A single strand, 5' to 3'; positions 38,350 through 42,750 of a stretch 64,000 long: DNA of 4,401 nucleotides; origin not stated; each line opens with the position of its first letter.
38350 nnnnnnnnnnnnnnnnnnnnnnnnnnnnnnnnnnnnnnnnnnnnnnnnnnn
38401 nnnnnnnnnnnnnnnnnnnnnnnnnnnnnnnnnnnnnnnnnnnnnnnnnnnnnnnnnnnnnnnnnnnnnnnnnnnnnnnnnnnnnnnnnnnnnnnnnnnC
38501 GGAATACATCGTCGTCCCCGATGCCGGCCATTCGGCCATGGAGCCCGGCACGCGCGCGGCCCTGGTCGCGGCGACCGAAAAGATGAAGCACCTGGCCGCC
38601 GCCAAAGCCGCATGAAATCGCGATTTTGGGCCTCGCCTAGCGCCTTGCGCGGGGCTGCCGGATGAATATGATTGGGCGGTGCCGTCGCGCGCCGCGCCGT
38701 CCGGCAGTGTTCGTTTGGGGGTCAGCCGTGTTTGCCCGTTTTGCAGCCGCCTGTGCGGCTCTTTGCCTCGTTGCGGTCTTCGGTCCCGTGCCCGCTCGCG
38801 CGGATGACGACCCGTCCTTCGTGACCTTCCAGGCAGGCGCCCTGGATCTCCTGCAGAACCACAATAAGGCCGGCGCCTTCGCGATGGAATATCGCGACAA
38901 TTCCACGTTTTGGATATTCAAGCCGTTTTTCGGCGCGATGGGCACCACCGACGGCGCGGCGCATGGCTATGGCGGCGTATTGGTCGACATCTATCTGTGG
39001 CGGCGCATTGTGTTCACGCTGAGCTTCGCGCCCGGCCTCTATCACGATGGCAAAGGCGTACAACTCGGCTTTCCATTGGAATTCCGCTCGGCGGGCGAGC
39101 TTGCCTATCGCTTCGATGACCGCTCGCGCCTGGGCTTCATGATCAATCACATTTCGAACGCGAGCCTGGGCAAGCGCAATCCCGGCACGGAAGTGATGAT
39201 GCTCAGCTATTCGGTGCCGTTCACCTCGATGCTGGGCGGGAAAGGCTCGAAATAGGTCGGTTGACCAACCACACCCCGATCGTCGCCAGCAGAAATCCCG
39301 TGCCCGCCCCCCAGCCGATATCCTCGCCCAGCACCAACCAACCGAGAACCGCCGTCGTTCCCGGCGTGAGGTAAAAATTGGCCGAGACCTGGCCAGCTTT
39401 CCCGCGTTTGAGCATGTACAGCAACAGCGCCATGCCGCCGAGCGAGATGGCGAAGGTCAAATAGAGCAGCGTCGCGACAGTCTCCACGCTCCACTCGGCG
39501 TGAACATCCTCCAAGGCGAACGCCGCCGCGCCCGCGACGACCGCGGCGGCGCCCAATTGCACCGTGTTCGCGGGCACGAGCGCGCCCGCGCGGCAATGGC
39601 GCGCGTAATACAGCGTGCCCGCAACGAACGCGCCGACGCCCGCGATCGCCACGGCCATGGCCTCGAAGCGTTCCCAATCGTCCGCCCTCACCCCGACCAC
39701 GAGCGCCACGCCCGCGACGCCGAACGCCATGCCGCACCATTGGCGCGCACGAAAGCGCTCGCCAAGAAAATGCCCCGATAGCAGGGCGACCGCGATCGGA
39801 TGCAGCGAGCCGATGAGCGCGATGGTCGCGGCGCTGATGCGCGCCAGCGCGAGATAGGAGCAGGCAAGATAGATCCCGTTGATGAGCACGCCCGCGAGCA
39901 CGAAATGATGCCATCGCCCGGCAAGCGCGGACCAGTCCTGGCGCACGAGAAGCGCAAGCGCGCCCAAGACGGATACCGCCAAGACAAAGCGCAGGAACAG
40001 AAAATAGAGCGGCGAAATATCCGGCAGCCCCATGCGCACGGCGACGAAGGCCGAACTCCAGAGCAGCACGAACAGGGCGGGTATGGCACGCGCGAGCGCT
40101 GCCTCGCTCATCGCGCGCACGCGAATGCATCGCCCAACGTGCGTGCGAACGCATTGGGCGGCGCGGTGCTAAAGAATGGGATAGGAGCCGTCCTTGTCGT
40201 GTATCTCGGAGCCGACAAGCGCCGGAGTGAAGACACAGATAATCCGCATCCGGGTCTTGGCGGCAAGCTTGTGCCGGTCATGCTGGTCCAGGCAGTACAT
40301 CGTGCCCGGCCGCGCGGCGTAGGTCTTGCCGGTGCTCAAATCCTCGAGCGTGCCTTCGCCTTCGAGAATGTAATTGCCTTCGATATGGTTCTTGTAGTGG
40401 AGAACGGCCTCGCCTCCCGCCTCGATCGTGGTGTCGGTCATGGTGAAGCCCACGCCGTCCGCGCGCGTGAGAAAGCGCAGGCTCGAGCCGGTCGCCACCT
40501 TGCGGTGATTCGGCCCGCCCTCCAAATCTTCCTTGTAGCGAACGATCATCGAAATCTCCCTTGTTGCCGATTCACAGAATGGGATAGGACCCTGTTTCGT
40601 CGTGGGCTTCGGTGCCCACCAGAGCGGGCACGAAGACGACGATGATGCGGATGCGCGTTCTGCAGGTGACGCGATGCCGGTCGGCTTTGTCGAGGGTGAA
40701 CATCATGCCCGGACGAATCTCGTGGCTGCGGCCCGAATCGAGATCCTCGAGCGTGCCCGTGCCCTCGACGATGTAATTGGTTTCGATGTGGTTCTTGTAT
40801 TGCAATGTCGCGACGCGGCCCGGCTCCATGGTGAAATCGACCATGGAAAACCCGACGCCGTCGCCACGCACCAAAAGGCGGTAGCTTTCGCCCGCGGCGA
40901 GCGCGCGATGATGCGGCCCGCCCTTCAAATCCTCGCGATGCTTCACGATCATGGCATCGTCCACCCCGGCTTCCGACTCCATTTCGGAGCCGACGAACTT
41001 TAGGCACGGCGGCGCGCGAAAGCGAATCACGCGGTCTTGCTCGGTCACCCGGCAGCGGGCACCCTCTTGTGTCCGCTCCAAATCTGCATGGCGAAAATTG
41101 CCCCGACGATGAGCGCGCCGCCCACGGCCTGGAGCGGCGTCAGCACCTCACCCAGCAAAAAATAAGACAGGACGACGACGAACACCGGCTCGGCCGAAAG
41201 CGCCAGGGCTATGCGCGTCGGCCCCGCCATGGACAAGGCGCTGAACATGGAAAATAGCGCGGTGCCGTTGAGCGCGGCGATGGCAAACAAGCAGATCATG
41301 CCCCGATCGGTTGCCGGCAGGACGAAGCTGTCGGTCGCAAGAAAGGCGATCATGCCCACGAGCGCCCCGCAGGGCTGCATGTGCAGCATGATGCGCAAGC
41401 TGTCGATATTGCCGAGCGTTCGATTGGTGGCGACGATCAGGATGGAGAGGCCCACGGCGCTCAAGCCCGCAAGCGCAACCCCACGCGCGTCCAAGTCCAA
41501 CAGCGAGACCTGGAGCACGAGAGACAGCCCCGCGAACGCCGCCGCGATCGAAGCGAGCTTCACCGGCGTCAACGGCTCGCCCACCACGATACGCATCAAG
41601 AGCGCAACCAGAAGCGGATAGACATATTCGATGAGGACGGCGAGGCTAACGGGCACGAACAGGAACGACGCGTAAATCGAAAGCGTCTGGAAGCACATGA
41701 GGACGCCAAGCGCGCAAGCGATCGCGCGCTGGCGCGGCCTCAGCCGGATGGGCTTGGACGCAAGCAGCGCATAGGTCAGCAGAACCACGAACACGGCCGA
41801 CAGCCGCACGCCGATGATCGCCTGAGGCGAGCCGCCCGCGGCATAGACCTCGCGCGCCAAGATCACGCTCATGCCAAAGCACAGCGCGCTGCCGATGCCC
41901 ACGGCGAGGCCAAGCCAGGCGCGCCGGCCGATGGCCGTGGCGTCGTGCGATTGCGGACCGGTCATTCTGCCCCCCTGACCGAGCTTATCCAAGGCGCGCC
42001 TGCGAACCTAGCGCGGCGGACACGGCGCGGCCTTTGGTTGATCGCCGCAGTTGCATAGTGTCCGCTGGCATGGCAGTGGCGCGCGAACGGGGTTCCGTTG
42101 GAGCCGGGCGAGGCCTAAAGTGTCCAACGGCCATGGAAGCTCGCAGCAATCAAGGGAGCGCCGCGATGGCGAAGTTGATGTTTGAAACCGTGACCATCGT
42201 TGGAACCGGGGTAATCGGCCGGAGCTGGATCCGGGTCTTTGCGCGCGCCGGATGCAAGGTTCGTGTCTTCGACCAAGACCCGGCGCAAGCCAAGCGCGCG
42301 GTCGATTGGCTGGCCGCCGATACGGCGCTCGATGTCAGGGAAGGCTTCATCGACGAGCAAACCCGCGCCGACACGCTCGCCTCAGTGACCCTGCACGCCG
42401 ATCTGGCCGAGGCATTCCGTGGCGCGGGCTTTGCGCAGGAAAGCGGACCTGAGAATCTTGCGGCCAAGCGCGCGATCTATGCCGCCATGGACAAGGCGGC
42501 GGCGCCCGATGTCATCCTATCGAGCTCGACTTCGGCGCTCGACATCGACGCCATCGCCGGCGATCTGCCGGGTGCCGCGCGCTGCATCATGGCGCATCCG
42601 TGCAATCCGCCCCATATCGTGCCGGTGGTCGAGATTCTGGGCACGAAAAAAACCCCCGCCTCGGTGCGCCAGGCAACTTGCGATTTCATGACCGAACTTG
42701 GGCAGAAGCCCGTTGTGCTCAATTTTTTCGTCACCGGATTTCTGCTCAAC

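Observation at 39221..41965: Two tandem solitary EctC-like cupins sandwiched between two EamA/DMT transporters, no ectA/ectB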

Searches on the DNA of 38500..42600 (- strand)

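Call 72: search_rna_families(source=window, start=38500, end=42600, threshold=evalue, max_evalue=1)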
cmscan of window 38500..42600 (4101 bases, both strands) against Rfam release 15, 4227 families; matches with E-value up to 1: 0.
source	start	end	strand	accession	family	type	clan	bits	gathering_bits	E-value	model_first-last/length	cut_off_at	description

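Call 73: search_rna_families(sources=[L001, L007, L012, L027, L030, L096, L010], threshold=gathering)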
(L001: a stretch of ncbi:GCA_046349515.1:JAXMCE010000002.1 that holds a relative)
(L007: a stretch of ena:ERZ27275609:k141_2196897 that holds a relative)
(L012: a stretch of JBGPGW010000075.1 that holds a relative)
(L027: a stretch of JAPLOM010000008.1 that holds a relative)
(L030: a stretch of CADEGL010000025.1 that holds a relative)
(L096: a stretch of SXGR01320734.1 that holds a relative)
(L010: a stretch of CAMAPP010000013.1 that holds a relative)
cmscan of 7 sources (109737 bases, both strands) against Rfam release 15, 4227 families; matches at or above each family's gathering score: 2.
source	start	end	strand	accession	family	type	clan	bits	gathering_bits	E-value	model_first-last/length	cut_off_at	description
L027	62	135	+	RF00005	tRNA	Gene; tRNA;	CL00001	71.5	29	2e-13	1-71/71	no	tRNA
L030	586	659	+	RF00005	tRNA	Gene; tRNA;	CL00001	71.5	29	2e-13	1-71/71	no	tRNA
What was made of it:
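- Tried and rejected: No Rfam hit at E ≤ 1 in 38500-42600, and only tRNAs in seven orthologous loci (calls 72, 73).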

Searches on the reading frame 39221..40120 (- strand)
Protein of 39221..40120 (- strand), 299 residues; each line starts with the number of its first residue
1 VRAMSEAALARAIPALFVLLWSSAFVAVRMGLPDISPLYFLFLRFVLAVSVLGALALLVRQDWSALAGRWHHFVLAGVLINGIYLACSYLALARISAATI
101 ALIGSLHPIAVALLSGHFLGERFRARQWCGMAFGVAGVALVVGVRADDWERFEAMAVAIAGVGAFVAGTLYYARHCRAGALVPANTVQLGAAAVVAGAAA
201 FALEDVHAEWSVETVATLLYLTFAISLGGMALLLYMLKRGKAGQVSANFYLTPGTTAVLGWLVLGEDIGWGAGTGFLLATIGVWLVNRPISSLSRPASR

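Call 3: search_protein_families(library=pfam, proteins=[window:39221-40120:-], max_evalue=0.01)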
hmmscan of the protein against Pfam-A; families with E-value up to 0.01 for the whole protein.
window:39221-40120:- (299 aa): 3 families
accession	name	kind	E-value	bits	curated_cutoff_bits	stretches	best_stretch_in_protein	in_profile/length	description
PF00892.27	EamA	-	2.4e-31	109.3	28.2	2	16-142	9-134/135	EamA-like transporter family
PF06027.18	SLC35F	-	7.6e-07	29.4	21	1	36-143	36-145/299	Solute carrier family 35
PF04142.21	Nuc_sug_transp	-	0.00057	19.5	27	1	88-158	100-170/315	Nucleotide-sugar transporter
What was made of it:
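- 39221..40120 (-): Downstream DMT/EamA permease, 299 aa. Last gene of the presumed operon. Its 3' end overlaps the convergent PagL-like gene by 35 nt. PF00892 EamA, 2 domains, 109.3 bits (call 3).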

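Call 4: search_protein_families(library=ncbifam, proteins=[window:39221-40120:-], max_evalue=0.01)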
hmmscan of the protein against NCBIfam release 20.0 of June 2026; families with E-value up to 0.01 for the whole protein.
window:39221-40120:- (299 aa): 4 families
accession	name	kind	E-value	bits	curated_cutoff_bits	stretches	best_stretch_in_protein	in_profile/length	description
TIGR00950.1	2A78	equivalog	2.5e-17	63.2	230.2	1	21-268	1-248/264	carboxylate/amino acid/amine transporter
NF008432.0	PRK11272.1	equivalog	4.1e-12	45.9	270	1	6-287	8-286/294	drug/metabolite exporter YedA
NF050091.1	ArAmAcExpYddG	equivalog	5.6e-08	32.7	300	1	10-263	6-259/285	aromatic amino acid exporter YddG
TIGR03340.1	phn_DUF6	hypoth_equivalog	3.6e-05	23.6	288.15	1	48-161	37-152/281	phosphonate utilization associated putative membrane protein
